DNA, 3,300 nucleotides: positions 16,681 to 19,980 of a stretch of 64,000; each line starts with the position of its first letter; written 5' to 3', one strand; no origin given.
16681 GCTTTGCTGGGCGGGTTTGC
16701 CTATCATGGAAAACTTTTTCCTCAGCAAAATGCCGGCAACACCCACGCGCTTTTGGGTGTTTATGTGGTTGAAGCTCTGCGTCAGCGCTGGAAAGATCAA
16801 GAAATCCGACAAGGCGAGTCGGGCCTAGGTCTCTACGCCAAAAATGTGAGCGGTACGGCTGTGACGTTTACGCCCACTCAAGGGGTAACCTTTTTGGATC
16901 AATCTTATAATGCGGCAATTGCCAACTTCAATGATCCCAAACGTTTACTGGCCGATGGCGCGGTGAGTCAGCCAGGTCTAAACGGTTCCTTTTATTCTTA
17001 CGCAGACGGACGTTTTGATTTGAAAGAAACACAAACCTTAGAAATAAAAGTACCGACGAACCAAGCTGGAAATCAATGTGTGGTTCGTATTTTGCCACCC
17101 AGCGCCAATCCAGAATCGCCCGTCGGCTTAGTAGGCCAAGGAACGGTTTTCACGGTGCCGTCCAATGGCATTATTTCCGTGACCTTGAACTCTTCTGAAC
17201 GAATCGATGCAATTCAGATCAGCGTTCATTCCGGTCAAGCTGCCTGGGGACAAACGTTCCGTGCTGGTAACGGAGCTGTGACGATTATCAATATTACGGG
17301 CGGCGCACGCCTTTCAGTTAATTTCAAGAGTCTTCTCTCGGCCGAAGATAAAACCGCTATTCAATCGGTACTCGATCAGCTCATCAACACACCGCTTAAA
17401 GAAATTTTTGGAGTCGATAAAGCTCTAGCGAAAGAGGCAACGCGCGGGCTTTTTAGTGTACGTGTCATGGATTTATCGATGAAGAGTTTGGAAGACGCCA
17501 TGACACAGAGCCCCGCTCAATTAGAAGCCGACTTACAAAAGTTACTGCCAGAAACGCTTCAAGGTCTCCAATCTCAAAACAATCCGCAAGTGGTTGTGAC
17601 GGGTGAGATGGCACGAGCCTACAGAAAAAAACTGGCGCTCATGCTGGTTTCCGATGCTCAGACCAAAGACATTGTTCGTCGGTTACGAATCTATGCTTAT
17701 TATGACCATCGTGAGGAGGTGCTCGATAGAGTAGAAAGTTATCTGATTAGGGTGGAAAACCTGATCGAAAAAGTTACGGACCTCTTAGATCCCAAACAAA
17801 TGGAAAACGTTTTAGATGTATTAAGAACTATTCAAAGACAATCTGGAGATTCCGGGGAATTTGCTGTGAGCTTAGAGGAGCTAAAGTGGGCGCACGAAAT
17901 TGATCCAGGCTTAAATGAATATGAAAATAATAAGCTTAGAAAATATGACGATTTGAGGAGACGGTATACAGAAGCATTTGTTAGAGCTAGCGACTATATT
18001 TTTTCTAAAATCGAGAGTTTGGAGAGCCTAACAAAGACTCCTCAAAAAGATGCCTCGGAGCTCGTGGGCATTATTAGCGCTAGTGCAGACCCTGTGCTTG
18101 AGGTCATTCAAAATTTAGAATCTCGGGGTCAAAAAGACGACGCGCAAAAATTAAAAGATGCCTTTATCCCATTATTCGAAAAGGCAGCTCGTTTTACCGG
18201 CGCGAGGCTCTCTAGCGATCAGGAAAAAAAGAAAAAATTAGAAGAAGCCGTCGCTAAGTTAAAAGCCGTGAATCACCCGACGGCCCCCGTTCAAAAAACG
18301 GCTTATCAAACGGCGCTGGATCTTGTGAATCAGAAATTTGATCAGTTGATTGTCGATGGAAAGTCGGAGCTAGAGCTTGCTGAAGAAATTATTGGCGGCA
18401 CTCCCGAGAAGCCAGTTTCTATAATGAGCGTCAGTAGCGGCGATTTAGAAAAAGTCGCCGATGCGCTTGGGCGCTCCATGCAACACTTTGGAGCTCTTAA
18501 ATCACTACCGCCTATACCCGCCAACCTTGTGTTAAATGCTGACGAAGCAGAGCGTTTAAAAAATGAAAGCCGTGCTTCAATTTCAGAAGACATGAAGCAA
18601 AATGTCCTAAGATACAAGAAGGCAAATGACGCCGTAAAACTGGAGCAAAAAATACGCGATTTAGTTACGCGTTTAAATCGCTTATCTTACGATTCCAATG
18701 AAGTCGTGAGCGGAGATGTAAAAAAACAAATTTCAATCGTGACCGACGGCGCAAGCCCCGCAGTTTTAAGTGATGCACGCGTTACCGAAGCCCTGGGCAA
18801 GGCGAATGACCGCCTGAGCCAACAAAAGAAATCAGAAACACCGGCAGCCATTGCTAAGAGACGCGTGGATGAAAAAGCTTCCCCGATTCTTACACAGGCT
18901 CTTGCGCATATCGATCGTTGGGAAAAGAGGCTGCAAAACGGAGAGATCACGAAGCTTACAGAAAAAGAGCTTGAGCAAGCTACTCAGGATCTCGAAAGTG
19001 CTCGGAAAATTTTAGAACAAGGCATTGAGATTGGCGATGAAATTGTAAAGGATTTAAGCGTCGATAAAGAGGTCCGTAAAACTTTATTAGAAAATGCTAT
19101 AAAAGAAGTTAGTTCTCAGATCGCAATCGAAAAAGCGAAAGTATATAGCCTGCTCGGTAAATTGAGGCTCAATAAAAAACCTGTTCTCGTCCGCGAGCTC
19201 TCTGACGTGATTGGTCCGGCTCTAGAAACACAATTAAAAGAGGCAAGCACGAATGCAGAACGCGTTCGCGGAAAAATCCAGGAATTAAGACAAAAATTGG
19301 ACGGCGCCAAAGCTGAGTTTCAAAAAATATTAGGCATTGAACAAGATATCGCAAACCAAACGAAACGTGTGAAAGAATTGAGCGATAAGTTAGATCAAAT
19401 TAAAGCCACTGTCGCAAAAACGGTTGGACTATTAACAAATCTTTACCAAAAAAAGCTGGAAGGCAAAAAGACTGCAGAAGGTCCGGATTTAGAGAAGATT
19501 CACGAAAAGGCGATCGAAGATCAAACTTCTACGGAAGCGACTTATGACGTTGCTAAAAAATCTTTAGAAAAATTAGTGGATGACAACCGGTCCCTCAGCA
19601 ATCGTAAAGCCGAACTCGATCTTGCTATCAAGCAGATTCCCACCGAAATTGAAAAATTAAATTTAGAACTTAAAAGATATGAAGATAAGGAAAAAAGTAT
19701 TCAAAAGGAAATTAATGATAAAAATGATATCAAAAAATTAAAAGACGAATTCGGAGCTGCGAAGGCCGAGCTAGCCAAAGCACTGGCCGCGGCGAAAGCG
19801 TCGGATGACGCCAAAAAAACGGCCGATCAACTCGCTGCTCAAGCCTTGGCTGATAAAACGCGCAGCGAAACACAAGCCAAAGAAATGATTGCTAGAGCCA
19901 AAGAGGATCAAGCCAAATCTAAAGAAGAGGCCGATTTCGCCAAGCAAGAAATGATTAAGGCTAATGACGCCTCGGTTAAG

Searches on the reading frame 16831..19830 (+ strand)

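Call 83: search_protein_families(library=pfam, proteins=[window:16831-19830:+], max_evalue=0.05)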
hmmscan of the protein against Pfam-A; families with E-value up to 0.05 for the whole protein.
window:16831-19830:+ (1000 aa): 4 families
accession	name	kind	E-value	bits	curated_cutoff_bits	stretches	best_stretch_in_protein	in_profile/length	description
PF07544.18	Med9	-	0.0009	19.7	26.9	1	801-861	12-73/80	RNA polymerase II transcription mediator complex subunit 9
PF14712.11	Snapin_Pallidin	-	0.018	15.9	29.6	1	797-871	10-81/89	Snapin/Pallidin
PF05531.17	NPV_P10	-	0.027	15.4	29.8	1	811-861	15-65/75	Nucleopolyhedrovirus P10 protein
PF12352.13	V-SNARE_C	-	0.039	14.7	27.1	0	713-747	2-36/66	Snare region anchored in the vesicle membrane C-terminus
